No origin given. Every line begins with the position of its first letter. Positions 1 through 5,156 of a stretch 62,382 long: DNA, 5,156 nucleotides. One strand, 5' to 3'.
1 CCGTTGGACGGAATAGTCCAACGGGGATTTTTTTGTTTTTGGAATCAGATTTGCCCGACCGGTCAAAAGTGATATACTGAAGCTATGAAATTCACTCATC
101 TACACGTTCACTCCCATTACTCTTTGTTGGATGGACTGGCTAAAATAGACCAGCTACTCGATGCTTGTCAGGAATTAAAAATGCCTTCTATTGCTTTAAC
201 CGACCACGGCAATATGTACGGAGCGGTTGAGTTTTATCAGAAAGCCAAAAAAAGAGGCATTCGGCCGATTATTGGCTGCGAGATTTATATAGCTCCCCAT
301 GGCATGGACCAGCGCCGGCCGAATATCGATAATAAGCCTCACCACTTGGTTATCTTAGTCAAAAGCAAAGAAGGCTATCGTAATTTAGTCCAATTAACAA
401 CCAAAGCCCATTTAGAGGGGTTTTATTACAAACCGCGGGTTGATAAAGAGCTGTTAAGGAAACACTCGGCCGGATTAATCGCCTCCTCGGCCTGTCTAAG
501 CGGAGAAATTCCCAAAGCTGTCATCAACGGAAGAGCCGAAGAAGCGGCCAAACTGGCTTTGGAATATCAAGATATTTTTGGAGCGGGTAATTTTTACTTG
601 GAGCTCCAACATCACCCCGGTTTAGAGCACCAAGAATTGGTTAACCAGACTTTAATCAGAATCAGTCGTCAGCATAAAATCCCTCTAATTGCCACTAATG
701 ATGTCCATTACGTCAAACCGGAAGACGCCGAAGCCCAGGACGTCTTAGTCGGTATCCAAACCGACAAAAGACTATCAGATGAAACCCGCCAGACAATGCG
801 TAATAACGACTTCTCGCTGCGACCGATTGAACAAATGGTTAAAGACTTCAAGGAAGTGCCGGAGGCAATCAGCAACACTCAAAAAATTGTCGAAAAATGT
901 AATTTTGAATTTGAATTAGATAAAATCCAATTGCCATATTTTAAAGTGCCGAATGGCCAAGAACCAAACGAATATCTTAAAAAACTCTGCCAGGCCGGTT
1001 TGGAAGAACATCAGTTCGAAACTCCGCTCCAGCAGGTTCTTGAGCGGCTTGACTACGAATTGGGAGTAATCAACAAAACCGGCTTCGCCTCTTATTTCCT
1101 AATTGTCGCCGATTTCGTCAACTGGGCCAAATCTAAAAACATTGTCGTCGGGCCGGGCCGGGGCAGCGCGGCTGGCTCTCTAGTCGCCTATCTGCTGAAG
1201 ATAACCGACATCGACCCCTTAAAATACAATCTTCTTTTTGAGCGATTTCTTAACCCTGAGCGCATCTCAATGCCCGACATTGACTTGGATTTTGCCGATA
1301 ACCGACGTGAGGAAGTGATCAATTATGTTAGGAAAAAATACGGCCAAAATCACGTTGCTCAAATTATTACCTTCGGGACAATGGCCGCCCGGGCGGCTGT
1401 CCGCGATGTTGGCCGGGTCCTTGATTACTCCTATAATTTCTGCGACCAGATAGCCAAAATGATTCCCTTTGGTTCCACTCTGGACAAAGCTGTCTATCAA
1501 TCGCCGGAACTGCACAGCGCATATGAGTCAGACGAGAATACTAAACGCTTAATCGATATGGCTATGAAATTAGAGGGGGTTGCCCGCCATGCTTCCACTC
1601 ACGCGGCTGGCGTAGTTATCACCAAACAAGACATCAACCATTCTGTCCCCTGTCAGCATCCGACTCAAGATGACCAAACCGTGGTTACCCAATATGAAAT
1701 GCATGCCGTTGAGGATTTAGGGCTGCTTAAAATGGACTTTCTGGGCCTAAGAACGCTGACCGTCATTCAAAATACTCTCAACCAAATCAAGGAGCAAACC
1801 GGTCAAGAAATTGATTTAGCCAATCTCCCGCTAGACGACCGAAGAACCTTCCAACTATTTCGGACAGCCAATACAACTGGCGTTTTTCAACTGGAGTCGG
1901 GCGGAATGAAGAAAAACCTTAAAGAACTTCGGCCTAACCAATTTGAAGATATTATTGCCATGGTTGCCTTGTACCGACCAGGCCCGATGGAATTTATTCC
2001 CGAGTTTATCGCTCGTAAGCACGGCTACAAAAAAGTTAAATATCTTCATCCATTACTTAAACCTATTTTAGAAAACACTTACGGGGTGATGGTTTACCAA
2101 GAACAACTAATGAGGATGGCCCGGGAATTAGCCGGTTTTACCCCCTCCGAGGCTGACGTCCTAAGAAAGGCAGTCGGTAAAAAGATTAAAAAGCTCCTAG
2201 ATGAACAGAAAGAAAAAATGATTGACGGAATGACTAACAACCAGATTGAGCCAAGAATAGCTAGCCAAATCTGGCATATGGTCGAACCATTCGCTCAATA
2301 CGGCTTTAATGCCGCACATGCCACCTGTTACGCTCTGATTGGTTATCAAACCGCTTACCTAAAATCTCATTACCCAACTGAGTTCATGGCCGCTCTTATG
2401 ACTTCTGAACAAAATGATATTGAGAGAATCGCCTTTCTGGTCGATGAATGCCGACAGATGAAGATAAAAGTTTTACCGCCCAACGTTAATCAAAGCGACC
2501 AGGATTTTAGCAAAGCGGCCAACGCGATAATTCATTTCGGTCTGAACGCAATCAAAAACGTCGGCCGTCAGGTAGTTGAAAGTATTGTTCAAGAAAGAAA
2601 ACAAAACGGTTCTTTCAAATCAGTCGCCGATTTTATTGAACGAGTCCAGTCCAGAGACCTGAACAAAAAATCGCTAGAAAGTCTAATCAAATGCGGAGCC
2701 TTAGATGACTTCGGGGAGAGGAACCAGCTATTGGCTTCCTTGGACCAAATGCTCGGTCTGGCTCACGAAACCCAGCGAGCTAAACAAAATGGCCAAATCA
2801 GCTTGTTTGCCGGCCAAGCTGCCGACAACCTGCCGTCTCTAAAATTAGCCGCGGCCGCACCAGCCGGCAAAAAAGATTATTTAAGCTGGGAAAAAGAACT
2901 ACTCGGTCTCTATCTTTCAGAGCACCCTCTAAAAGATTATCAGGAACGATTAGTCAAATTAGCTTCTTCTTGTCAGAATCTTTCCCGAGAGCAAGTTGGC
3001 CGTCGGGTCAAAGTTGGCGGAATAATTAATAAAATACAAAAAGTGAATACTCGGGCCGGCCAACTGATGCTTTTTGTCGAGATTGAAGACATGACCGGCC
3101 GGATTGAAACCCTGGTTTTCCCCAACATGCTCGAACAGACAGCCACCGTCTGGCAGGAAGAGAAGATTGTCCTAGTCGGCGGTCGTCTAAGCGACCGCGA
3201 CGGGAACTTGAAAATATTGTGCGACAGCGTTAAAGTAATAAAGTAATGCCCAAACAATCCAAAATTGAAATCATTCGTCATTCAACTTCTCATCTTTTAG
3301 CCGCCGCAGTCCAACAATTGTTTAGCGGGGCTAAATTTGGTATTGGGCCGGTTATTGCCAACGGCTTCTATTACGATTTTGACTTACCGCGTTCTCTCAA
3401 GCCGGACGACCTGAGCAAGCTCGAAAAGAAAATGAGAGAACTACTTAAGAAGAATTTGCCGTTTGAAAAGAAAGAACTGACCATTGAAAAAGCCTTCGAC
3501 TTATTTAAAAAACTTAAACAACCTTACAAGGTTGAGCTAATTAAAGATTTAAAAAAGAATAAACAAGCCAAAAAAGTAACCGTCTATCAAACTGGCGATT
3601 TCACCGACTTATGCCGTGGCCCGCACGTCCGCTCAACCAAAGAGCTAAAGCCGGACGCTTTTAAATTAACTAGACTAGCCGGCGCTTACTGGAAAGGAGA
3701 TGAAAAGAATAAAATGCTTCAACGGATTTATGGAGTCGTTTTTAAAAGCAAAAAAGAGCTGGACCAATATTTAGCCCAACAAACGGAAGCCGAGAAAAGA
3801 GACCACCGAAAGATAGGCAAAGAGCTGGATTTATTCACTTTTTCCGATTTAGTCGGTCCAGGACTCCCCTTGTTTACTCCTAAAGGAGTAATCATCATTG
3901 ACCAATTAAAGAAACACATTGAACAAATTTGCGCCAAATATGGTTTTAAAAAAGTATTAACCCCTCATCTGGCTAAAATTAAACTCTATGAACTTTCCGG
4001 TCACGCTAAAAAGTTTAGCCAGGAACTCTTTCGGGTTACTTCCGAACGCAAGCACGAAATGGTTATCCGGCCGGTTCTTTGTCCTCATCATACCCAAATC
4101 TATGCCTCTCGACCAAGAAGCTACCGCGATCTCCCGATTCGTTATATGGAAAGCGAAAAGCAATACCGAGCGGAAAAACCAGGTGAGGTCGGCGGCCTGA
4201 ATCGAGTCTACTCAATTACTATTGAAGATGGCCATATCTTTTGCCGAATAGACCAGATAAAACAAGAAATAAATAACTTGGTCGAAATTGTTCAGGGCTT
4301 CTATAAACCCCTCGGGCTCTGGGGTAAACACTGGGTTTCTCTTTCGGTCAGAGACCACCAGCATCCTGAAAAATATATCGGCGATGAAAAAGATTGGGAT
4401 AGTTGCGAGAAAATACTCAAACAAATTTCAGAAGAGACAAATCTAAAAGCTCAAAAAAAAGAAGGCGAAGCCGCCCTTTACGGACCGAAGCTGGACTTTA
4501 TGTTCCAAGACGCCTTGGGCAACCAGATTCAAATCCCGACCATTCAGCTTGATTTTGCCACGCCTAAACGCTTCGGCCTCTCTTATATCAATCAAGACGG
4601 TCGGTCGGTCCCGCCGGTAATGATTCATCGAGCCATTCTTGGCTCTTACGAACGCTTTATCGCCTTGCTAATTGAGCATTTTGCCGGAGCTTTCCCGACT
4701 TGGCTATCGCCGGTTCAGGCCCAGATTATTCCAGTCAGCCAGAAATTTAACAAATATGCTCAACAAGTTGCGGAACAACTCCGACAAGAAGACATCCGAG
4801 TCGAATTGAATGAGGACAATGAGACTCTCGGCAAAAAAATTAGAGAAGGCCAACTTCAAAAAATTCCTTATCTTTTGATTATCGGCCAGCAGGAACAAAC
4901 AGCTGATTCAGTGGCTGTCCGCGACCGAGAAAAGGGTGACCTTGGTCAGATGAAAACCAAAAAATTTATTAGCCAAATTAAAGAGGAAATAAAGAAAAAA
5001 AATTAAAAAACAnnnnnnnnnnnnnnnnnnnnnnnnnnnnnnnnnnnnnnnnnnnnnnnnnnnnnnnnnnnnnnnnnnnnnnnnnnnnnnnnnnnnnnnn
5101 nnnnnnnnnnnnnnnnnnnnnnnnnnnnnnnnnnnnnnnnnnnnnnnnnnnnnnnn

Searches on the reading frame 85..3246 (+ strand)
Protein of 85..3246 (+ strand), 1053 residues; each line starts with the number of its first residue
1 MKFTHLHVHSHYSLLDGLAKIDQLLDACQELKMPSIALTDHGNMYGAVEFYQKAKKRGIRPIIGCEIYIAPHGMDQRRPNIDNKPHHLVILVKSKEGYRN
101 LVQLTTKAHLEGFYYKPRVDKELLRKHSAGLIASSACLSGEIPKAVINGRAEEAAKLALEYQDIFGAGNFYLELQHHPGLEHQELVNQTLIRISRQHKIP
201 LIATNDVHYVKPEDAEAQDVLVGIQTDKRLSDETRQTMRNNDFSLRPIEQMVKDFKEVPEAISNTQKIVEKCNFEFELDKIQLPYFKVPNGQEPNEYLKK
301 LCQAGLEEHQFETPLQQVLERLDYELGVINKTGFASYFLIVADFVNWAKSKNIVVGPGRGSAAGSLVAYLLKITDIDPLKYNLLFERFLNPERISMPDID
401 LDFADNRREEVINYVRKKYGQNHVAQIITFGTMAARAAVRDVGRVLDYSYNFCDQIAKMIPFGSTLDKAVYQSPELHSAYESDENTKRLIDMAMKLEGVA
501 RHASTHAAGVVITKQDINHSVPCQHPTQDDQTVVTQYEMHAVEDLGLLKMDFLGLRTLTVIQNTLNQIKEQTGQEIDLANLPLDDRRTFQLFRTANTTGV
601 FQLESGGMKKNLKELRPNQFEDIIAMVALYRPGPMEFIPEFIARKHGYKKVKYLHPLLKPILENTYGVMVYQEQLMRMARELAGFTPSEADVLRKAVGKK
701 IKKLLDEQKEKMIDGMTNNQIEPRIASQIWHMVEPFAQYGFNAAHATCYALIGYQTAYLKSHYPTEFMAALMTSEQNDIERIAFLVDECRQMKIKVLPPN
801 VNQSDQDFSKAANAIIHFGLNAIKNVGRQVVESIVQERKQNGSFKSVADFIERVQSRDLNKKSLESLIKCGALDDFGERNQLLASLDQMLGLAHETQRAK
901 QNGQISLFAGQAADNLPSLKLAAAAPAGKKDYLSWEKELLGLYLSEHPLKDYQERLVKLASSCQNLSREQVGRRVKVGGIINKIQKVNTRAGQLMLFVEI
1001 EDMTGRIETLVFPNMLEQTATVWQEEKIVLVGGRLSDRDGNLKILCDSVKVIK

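Call 77: search_protein_families(library=pfam, proteins=[window:85-3246:+], max_evalue=0.00001)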
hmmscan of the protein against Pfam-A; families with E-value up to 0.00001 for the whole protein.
window:85-3246:+ (1053 aa): 5 families
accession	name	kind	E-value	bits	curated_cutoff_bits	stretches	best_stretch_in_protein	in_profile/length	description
PF07733.18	DNA_pol3_alpha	-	9.9e-109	363.4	23.9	1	296-554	1-260/260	Bacterial DNA polymerase III alpha NTPase domain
PF17657.6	DNA_pol3_finger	-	6.4e-66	221.2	22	1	557-719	1-165/166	Bacterial DNA polymerase III alpha subunit finger domain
PF02811.25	PHP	-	1.8e-60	204.5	26.4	1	5-177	1-164/164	PHP domain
PF14579.12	HHH_6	-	6.4e-30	103.6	25.6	1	793-881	1-89/90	Helix-hairpin-helix motif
PF01336.31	tRNA_anti-codon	-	2.5e-10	40.6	27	1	975-1052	1-75/75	OB-fold nucleic acid binding domain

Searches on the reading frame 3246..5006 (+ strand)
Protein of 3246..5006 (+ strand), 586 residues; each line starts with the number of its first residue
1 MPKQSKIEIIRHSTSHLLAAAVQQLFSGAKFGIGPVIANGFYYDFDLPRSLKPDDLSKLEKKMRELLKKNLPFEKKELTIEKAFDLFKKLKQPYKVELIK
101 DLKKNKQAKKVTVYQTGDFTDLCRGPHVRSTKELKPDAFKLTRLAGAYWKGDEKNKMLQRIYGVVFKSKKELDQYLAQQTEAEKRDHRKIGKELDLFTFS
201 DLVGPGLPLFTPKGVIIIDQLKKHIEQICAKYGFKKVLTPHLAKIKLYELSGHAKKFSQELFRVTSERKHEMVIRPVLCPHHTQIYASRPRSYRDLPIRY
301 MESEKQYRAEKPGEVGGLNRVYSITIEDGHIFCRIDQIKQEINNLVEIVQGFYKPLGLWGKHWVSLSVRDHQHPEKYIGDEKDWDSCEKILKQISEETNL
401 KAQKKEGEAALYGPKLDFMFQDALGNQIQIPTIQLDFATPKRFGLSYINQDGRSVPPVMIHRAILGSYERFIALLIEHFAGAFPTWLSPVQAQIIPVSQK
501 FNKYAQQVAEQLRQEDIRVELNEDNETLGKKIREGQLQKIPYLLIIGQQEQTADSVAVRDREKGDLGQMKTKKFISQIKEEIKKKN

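Call 77: search_protein_families(library=pfam, proteins=[window:3246-5006:+], max_evalue=0.00001)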
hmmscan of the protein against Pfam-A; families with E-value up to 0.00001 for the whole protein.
window:3246-5006:+ (586 aa): 3 families
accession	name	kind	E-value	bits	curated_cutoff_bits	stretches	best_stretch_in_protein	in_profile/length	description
PF00587.30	tRNA-synt_2b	-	2.5e-35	122.6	29.3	1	262-479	1-179/179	tRNA synthetase class II core domain (G, H, P, S and T)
PF03129.25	HGTP_anticodon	-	6e-24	84.5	21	1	491-580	1-93/94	Anticodon binding domain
PF07973.19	tRNA_SAD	-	3.9e-16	59.2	24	1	111-162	1-44/44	Threonyl and Alanyl tRNA synthetase second additional domain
